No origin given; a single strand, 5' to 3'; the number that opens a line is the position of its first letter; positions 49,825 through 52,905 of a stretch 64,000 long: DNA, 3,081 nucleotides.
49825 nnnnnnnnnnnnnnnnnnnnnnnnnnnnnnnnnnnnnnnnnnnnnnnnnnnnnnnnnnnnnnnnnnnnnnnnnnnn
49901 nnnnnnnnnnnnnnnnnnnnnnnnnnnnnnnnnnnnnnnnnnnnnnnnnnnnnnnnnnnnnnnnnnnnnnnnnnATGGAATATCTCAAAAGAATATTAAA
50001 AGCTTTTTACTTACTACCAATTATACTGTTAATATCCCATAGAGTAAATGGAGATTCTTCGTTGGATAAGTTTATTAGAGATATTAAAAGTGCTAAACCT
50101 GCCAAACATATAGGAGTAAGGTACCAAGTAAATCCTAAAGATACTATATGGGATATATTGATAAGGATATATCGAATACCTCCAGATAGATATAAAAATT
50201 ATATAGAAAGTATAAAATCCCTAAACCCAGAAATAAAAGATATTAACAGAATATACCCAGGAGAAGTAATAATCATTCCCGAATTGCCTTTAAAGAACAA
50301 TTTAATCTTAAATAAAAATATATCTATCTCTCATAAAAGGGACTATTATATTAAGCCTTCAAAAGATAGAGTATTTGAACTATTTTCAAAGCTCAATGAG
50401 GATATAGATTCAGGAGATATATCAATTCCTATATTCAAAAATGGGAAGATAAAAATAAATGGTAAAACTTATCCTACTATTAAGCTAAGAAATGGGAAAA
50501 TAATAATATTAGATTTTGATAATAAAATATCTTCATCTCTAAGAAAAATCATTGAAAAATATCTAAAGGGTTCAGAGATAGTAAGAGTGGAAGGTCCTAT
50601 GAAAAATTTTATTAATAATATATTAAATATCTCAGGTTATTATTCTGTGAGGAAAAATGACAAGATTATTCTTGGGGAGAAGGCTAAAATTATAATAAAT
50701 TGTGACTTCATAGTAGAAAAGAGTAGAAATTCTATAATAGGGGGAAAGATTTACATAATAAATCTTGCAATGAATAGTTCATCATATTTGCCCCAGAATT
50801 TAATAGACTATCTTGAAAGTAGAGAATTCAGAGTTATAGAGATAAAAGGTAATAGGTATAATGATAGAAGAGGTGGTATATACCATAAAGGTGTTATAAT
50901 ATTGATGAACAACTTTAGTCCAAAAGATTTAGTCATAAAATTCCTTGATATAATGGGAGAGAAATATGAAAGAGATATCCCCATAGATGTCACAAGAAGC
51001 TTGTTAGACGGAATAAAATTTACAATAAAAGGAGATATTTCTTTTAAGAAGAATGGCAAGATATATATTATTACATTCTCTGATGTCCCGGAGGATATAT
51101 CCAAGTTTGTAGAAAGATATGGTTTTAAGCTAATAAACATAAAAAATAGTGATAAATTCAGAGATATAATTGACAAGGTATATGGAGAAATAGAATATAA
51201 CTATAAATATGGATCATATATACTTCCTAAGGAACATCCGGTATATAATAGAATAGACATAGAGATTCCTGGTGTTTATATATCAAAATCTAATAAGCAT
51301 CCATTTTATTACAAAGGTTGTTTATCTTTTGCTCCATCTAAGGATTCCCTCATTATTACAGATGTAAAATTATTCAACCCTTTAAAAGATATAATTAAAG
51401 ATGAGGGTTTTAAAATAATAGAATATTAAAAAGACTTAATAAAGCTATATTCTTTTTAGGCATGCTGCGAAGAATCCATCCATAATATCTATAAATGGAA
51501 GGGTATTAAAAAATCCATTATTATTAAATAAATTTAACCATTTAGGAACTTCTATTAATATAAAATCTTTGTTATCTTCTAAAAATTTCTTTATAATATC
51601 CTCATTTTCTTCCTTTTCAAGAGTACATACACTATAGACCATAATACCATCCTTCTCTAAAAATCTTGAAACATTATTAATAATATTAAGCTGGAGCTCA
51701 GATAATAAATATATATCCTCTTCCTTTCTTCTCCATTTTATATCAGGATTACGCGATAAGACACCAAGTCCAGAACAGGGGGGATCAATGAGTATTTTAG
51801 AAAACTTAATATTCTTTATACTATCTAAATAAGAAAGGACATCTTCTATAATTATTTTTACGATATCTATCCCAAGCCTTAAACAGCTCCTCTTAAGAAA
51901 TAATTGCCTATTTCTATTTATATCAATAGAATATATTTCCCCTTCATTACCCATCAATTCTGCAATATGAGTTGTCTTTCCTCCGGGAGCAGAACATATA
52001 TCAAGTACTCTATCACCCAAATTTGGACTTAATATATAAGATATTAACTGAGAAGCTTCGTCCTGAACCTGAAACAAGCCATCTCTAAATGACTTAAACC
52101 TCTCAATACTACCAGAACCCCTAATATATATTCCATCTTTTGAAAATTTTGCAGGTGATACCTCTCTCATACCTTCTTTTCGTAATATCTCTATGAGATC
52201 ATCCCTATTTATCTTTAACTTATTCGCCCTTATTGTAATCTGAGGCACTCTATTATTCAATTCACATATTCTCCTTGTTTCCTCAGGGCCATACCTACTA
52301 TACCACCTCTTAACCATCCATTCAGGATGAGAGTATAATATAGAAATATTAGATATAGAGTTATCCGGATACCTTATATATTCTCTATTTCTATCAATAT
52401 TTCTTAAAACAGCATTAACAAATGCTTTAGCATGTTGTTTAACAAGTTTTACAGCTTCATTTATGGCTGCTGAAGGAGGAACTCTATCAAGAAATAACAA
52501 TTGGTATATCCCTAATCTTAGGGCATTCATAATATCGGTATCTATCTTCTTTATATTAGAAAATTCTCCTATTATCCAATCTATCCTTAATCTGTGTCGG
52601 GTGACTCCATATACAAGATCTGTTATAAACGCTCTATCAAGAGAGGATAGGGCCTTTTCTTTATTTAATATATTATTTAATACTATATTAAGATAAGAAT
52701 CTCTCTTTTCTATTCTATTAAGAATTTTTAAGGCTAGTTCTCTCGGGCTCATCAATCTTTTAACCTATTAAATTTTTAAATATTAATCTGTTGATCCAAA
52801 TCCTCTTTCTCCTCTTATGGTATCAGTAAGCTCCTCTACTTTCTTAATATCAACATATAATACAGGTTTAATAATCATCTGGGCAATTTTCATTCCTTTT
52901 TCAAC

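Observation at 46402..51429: Orphan MshE/PilB-like secretion ATPase operon with TPR-membrane and LysM-secreted partners: a split FimV-like module without pilins or a PilC platform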

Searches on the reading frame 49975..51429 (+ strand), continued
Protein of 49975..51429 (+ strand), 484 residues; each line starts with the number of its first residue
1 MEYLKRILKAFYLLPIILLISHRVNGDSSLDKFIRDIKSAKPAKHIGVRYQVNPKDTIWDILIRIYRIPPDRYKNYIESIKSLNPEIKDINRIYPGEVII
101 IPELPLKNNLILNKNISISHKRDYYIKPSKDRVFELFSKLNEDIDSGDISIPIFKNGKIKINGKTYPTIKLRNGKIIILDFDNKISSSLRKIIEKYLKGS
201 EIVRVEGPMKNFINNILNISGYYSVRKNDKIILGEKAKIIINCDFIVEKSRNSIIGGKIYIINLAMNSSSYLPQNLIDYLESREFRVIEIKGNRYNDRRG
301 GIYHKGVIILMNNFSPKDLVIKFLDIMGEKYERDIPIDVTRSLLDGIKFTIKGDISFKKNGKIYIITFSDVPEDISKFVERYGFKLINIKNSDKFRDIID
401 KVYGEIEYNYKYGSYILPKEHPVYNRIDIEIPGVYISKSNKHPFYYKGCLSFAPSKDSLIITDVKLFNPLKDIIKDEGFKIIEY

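Call 68: search_protein_families(library=ncbifam, proteins=[L005:2762-3559:+, L006:8164-8835:-, L005:3529-4815:-, P0002, P0064, P0026], max_evalue=0.001)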
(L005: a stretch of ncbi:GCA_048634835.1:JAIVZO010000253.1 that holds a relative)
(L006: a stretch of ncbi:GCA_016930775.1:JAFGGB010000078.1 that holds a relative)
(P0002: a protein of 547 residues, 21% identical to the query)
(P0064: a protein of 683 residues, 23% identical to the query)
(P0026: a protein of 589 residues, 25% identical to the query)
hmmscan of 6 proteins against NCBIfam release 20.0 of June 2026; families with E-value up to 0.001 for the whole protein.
L005:2762-3559:+ (265 aa): 36 families (the best 25 are shown)
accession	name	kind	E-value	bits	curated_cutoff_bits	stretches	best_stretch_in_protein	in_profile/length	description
TIGR02521.1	type_IV_pilW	equivalog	1.3e-31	110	154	2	9-167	2-168/234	type IV pilus biogenesis/stability protein PilW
TIGR02917.1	PEP_TPR_lipo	equivalog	2.4e-31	108.4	312.2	2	33-231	366-562/899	XrtA/PEP-CTERM system TPR-repeat protein PrsT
NF033762.1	social_mot_Tgl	equivalog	4.1e-28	98.4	225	1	7-205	7-207/252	social motility TPR repeat lipoprotein Tgl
NF040959.1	MamA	equivalog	5.5e-27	94.5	200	2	29-187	36-192/204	magnetosome protein MamA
TIGR02795.1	tol_pal_ybgF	equivalog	5.8e-16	59.2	90.1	2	30-126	2-104/119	tol-pal system protein YbgF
NF053607.1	CHU_0125_OmpA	equivalog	2.4e-14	52.8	620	2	1-128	1-117/639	CHU_0125 family OmpA-like outer membrane integrity protein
NF047507.1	TPR_BatC_Lepto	exception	3.6e-14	52.7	175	1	67-105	99-137/214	TPR repeat-containing protein BatC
NF033920.0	C39_PA2778_fam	equivalog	8.3e-13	48.3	150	2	39-121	165-247/255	PA2778 family cysteine peptidase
NF047371.1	FlcA_CTERM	equivalog_domain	2.1e-12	46.3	300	2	30-160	431-533/646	periplasmic flagellar collar protein FlcA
NF008391.2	PRK11189.1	equivalog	3e-12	46.6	250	1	7-159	7-158/297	lipoprotein NlpI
NF052230.1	T9SS_PorE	exception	3.8e-12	45.3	600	2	6-131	3-124/648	PorE family type IX secretion system protein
TIGR02552.1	LcrH_SycD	equivalog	1.1e-11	44.6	104.8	2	136-235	20-119/136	SycD/LcrH family type III secretion system chaperone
TIGR03939.1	PGA_TPR_OMP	equivalog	1.1e-11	43.7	366.65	2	131-235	83-187/800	poly-beta-1,6 N-acetyl-D-glucosamine export porin PgaA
TIGR03302.1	OM_YfiO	subfamily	4.1e-11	42.8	81.4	1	5-96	3-102/239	outer membrane protein assembly factor BamD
NF008520.0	PRK11447.1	equivalog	7.7e-11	40.5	858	2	164-257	267-357/1157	cellulose synthase complex outer membrane protein BcsC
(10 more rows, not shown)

L006:8164-8835:- (223 aa): 28 families (the best 25 are shown)
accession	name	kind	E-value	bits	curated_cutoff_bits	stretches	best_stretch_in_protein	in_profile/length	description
NF040959.1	MamA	equivalog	1.4e-28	99.8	200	2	3-169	41-202/204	magnetosome protein MamA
TIGR02521.1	type_IV_pilW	equivalog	1e-27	97.2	154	2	2-135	34-167/234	type IV pilus biogenesis/stability protein PilW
NF033762.1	social_mot_Tgl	equivalog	7.6e-27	94.2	225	1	2-176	34-206/252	social motility TPR repeat lipoprotein Tgl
TIGR02917.1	PEP_TPR_lipo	equivalog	6.8e-20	70.6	312.2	1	8-209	440-636/899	XrtA/PEP-CTERM system TPR-repeat protein PrsT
NF008391.2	PRK11189.1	equivalog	2.6e-19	69.9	250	1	33-134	65-167/297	lipoprotein NlpI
NF047371.1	FlcA_CTERM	equivalog_domain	1.2e-15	57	300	2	98-203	431-536/646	periplasmic flagellar collar protein FlcA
NF047507.1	TPR_BatC_Lepto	exception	1.8e-15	57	175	2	153-208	71-130/214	TPR repeat-containing protein BatC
TIGR02795.1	tol_pal_ybgF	equivalog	3.3e-15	56.7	90.1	1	74-157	9-93/119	tol-pal system protein YbgF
NF033758.1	gliding_GltE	equivalog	6.3e-15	55.1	225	1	28-135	217-322/411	adventurous gliding motility TPR repeat lipoprotein GltE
TIGR02552.1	LcrH_SycD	equivalog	1.1e-13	51.1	104.8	0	146-206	58-118/136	SycD/LcrH family type III secretion system chaperone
NF008520.0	PRK11447.1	equivalog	5.7e-12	44.3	858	2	5-95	275-363/1157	cellulose synthase complex outer membrane protein BcsC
NF002725.1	PRK02603.1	equivalog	9.1e-12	45.3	143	1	104-172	36-104/173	photosystem I assembly protein Ycf3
NF008757.0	PRK11788.1-5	equivalog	2e-10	40.4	363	1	33-137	107-214/388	lipopolysaccharide assembly protein LapB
TIGR00990.1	3a0801s09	subfamily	8.2e-09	34.6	757.25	1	4-170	336-497/615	mitochondrial import receptor subunit TOM70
NF047558.1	TPR_END_plus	domain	1.8e-07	31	32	0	177-218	2-43/56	TPR end-of-group domain-containing protein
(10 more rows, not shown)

L005:3529-4815:- (428 aa): 9 families
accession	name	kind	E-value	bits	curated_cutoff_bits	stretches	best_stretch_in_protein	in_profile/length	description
TIGR02515.1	IV_pilus_PilQ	subfamily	5.9e-120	401.1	284.35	1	9-420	1-428/428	type IV pilus secretin PilQ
TIGR02517.1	type_II_gspD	equivalog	1e-82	278.6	351.35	2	141-422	304-593/600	type II secretion system secretin GspD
NF010083.0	PRK13568.1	equivalog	1.7e-72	244.5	554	1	7-420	23-418/419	DNA uptake porin HofQ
NF007851.2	PRK10560.1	exception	4.4e-56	190.5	598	1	10-421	22-411/412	DNA uptake porin HofQ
TIGR02516.1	type_III_yscC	equivalog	3.9e-40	137.8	238.45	1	135-420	196-462/463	type III secretion system outer membrane ring subunit SctC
TIGR02519.1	pilus_MshL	equivalog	6.2e-34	117.3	250.2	1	142-419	3-290/290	pilus (MSHA type) biogenesis protein MshL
NF011873.0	PRK15346.1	equivalog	3.6e-26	91.9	524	2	254-407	324-482/499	EscC/YscC/HrcC family type III secretion system outer membrane ring protein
NF042912.1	Amuc_1098_fam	equivalog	1.3e-21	76.3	750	1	350-419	727-796/805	Amuc_1098 family type IV pilus outer membrane protein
TIGR02520.1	pilus_B_mal_scr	equivalog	4.8e-08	32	287.65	0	336-416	435-511/513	PilN family type IVB pilus formation outer membrane protein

P0002 (547 aa): 2 families
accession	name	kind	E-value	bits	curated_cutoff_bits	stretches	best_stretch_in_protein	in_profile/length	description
TIGR02899.1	spore_safA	subfamily_domain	2.5e-09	36.9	67.85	0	131-150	24-43/44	SafA/ExsA family spore coat assembly protein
NF008399.0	PRK11198.1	equivalog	1.8e-06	28.4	134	0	90-151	93-147/149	peptidoglycan-binding protein LysM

P0064 (683 aa): 2 families
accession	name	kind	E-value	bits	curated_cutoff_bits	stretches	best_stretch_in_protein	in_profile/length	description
NF008399.0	PRK11198.1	equivalog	3.4e-12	47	134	1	64-125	90-146/149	peptidoglycan-binding protein LysM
TIGR02899.1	spore_safA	subfamily_domain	2.7e-08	33.6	67.85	0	74-125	1-43/44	SafA/ExsA family spore coat assembly protein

P0026 (589 aa): 3 families
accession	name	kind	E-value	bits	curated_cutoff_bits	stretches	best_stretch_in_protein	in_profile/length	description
TIGR02899.1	spore_safA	subfamily_domain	7.2e-11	41.9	67.85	1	73-123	1-43/44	SafA/ExsA family spore coat assembly protein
NF008399.0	PRK11198.1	equivalog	9.9e-08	32.5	134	0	61-123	88-146/149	peptidoglycan-binding protein LysM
NF010723.1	PRK14125.1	equivalog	5.1e-06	26.4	60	1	65-124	29-86/87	cell division suppressor protein YneA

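Call 81: find_encoding_contigs(protein=P0026, flank=10000, max_places=6)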
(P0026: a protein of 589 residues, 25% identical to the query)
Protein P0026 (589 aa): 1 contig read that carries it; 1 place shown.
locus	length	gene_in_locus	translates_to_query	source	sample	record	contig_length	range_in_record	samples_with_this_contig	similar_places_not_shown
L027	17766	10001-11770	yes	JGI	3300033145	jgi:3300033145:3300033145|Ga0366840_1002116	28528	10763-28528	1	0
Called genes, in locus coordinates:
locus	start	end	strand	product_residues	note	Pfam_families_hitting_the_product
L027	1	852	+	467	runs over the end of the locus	PF01171:ATP_bind_3, PF11734:TilS_C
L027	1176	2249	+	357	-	PF01063:Aminotran_4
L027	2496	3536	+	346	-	PF01008:IF-2B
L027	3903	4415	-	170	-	PF01584:CheW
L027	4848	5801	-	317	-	PF02881:SRP54_N, PF00448:SRP54, PF13604:AAA_30 (weak)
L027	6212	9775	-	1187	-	PF02463:SMC_N, PF13175:AAA_15, PF13304:AAA_21 (weak), PF13476:AAA_23, PF06470:SMC_hinge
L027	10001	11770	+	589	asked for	PF01476:LysM (faint)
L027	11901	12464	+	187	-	PF08207:EFP_N, PF01132:EFP, PF09285:Elong-fact-P_C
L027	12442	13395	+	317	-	PF00152:tRNA-synt_2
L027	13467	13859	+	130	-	PF02627:CMD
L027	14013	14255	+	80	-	PF00313:CSD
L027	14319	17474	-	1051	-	PF13175:AAA_15 (weak), PF13476:AAA_23, PF13514:AAA_27, PF02463:SMC_N (weak)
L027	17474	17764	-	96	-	?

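Call 82: list_cluster_members(proteins=[P0003, P0004, P0005, P0006, P0007, P0009, P0010, P0013, P0029, P0034])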
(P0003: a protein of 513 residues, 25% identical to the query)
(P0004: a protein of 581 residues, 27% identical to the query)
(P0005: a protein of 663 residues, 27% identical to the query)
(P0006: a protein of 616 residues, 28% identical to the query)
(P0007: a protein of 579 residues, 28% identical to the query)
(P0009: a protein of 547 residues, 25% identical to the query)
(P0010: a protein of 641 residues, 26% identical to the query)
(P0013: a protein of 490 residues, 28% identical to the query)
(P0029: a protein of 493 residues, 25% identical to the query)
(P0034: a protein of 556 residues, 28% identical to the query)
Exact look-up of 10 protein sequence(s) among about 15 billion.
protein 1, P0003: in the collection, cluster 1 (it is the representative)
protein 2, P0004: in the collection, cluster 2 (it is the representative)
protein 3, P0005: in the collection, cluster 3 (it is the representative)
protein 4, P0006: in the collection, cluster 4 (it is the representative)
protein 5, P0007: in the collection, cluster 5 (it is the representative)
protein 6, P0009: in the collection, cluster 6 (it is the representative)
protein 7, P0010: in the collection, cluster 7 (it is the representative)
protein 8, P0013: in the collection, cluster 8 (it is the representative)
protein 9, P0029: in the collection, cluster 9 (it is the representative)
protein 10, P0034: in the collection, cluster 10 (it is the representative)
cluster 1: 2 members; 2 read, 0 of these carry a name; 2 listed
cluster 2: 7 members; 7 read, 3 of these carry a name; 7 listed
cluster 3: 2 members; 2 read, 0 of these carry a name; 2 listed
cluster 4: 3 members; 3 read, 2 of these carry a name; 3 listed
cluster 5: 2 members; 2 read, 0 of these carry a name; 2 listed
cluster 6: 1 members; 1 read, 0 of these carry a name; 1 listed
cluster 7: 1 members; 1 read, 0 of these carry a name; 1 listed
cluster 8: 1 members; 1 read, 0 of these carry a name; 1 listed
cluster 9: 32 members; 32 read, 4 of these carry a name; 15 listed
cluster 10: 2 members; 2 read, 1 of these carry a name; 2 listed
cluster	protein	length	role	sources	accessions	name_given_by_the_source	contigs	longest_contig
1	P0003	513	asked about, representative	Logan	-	-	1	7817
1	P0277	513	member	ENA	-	-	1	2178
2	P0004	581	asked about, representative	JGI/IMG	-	-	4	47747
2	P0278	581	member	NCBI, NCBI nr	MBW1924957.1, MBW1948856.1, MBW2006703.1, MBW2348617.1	MAG: LysM peptidoglycan-binding domain-containing protein [Deltaproteobacteria bacterium] | LysM peptidoglycan-binding domain-containing protein [Deltaproteobacteria bacterium]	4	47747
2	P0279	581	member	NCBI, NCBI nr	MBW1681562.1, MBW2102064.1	MAG: LysM peptidoglycan-binding domain-containing protein [Deltaproteobacteria bacterium] | LysM peptidoglycan-binding domain-containing protein [Deltaproteobacteria bacterium]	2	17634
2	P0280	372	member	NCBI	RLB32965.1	MAG: hypothetical protein DRH20_14100, partial [Deltaproteobacteria bacterium]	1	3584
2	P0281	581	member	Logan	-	-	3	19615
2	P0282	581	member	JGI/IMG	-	-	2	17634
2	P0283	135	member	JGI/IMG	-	-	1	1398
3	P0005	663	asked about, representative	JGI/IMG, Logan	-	-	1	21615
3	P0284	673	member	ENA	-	-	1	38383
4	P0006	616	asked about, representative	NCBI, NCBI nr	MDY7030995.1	MAG: hypothetical protein SVY10_03695 [Thermodesulfobacteriota bacterium] | hypothetical protein [Thermodesulfobacteriota bacterium]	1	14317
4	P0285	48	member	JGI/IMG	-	hypothetical protein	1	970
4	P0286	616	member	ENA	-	-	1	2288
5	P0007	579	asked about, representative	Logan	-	-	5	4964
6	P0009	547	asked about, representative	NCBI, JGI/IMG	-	-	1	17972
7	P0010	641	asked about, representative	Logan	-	-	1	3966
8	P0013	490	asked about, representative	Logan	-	-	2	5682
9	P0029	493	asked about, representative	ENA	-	-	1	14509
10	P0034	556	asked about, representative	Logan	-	-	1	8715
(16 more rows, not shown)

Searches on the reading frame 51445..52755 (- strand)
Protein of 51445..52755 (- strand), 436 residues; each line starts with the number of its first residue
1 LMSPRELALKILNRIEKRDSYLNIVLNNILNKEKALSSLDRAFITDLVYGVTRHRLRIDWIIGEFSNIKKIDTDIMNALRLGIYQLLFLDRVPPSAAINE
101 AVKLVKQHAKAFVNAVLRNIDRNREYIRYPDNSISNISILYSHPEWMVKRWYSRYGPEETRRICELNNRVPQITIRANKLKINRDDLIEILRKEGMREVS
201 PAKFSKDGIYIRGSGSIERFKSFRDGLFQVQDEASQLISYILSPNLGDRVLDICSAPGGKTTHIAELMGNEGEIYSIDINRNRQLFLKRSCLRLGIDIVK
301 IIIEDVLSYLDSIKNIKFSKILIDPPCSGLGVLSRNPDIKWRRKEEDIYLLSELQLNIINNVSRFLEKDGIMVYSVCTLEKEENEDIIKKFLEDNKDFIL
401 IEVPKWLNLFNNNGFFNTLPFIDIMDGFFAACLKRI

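Call 55: search_protein_families(library=pfam, proteins=[window:51445-52755:-], max_evalue=0.01)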
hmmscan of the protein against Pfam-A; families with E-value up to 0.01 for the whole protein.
window:51445-52755:- (436 aa): 7 families
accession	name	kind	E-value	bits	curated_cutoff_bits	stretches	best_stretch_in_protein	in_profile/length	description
PF01189.24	Methyltr_RsmB-F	-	1.5e-52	178.7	27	1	240-434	2-199/199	16S rRNA methyltransferase RsmB/F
PF01029.23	NusB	-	4.5e-33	114.9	23.1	1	2-122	1-133/133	NusB family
PF22458.1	RsmF-B_ferredox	-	3.4e-18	66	27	1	143-217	1-73/74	Methyltr_RsmF/B-like, ferredoxin-like domain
PF13847.12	Methyltransf_31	-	2.5e-08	34.2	27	1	247-396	4-127/145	Methyltransferase domain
PF01728.25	FtsJ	-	1.3e-05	25.6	24.1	1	246-392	21-152/181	FtsJ-like methyltransferase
PF09445.16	Methyltransf_15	-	5.4e-05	23.3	22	1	249-369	3-124/165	RNA cap guanine-N2 methyltransferase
PF17125.10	Methyltr_RsmF_N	-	0.00071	20.4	34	1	153-232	11-85/86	N-terminal domain of 16S rRNA methyltransferase RsmF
